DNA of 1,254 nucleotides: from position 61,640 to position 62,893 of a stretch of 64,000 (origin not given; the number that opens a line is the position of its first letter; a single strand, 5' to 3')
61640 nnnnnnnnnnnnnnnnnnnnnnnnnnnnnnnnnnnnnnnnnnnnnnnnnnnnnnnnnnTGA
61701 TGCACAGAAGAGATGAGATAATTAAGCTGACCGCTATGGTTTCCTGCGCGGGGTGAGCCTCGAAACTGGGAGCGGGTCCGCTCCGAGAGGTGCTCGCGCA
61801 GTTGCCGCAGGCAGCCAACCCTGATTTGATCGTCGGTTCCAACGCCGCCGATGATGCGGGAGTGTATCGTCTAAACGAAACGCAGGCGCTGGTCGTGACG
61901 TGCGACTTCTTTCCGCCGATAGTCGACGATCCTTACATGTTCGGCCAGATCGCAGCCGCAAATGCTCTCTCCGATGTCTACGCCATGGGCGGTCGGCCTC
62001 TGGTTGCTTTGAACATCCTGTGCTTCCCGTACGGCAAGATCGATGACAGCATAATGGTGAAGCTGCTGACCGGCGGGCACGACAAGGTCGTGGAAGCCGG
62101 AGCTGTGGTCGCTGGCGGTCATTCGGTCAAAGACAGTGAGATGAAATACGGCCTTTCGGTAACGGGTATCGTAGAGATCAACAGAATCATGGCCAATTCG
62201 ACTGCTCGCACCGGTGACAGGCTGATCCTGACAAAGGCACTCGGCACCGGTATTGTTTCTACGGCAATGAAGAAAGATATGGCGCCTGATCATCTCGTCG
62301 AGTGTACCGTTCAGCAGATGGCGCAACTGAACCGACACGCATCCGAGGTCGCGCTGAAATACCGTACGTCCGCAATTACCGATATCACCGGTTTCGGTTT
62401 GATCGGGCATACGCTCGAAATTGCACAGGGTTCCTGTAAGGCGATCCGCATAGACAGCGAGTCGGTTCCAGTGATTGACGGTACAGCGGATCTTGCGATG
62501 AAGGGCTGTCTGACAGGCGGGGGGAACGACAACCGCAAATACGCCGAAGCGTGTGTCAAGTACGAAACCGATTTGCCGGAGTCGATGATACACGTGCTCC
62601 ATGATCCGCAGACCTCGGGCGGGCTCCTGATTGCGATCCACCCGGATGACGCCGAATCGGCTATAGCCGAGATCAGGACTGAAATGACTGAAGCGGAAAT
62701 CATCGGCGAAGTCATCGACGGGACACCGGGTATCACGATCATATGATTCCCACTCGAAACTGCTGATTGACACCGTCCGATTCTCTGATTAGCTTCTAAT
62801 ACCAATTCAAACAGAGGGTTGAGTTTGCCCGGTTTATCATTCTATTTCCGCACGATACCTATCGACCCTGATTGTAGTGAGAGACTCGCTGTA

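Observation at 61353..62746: Selenocysteine-encoding selD (in-frame UGA + SECIS) translationally coupled to a DsrE/YedF-like gene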

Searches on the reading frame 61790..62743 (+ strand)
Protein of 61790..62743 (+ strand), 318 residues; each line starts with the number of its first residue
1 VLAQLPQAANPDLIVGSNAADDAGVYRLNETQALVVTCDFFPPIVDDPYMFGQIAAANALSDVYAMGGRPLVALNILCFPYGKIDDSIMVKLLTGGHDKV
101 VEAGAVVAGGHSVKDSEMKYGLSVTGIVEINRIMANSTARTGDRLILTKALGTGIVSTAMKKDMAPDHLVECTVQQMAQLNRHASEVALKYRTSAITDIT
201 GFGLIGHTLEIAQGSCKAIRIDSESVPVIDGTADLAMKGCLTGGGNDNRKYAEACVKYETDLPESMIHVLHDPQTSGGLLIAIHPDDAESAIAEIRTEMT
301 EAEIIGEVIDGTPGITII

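Call 15: find_related_loci(query=window:61790-62743:+, collection=genome_contigs, flank=6000)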
Query seq(318 aa) (318 aa) in genome_contigs; peptide patterns used: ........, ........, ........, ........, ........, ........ (x = any residue, [..] = any of these).
600 stretches matched a pattern (row limit reached: there are more); 545 encode a relative of the query (tblastn E <= 1e-3); the best 80 are kept; 80 distinct loci.
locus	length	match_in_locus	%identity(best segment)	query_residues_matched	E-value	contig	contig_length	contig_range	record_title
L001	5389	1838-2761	63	1-308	8e-132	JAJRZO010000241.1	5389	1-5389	MAG: Candidatus Zixiibacteriota bacterium isolate Dive96_bin4.201 k141_2692078, whole genome shotgun sequence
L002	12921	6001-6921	55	2-309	3e-110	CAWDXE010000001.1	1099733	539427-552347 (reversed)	MAG: uncultured candidate division Zixibacteria bacterium isolate MFD05942.bin.2.290 genome assembly, contig: contig_101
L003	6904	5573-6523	53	1-317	1e-103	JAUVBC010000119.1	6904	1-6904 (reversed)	MAG: Candidatus Zixiibacteriota bacterium isolate CSMAG_235 CSMAG_235_k127_1371740_length_6904_cov_11.0255, whole genome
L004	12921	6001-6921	50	1-308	3e-98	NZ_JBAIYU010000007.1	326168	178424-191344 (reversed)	Dendrosporobacter sp. 1207_IL3150 NODE_3_length_326168_cov_46.496143, whole genome shotgun sequence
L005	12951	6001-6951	47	1-318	5e-97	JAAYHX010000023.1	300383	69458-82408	MAG: Tissierellia bacterium isolate AS09scLD_413 270086_AS09, whole genome shotgun sequence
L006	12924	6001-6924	52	2-309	2e-96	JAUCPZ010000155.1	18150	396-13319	MAG: Dehalococcoidia bacterium isolate Bin_016 k127_462397, whole genome shotgun sequence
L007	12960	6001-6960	50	1-318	9e-96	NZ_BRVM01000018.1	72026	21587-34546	Cytobacillus sp. NCCP-133 Sequence18, whole genome shotgun sequence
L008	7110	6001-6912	51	10-312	1e-95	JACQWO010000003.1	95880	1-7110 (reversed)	MAG: Desulfobacterales bacterium isolate NC_groundwater_1491_Pr4_B-0.1um_43_5 SR1-18-B1_scaffold_22134, whole genome sho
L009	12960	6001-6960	50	1-318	1e-95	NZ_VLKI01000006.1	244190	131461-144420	Cytobacillus oceanisediminis strain CGMCC 1.10115 IQ19DRAFT_scaffold00006.6, whole genome shotgun sequence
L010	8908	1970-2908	50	1-314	2e-95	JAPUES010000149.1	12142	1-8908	MAG: Sporomusaceae bacterium isolate labscale reactor_MAG31 NODE_3484_length_12142_cov_8.584430, whole genome shotgun se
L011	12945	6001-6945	49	1-314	1e-95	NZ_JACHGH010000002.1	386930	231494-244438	Salirhabdus euzebyi strain DSM 19612 Ga0415341_02, whole genome shotgun sequence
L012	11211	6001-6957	48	1-318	1e-95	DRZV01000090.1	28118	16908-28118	MAG TPA_asm: Moorella mulderi isolate SpSt-1133 Ga0129303_100005, whole genome shotgun sequence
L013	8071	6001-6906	51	10-310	4e-95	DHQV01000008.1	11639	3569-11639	MAG TPA_asm: Deltaproteobacteria bacterium UBA5329 UBA5329_contig_16317, whole genome shotgun sequence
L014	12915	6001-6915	51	1-304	3e-95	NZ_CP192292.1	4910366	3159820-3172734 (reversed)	Fusibacter sp. JL216-2 chromosome, complete genome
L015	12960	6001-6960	49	1-318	4e-95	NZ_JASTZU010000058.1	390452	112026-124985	Aquibacillus rhizosphaerae strain LR5S19 2307, whole genome shotgun sequence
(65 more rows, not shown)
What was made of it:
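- Closest known: Selenocysteine-containing selenophosphate synthetase. Different: This one comes from a Zixibacteria-like lineage; the best match is 63% identical (call 15).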
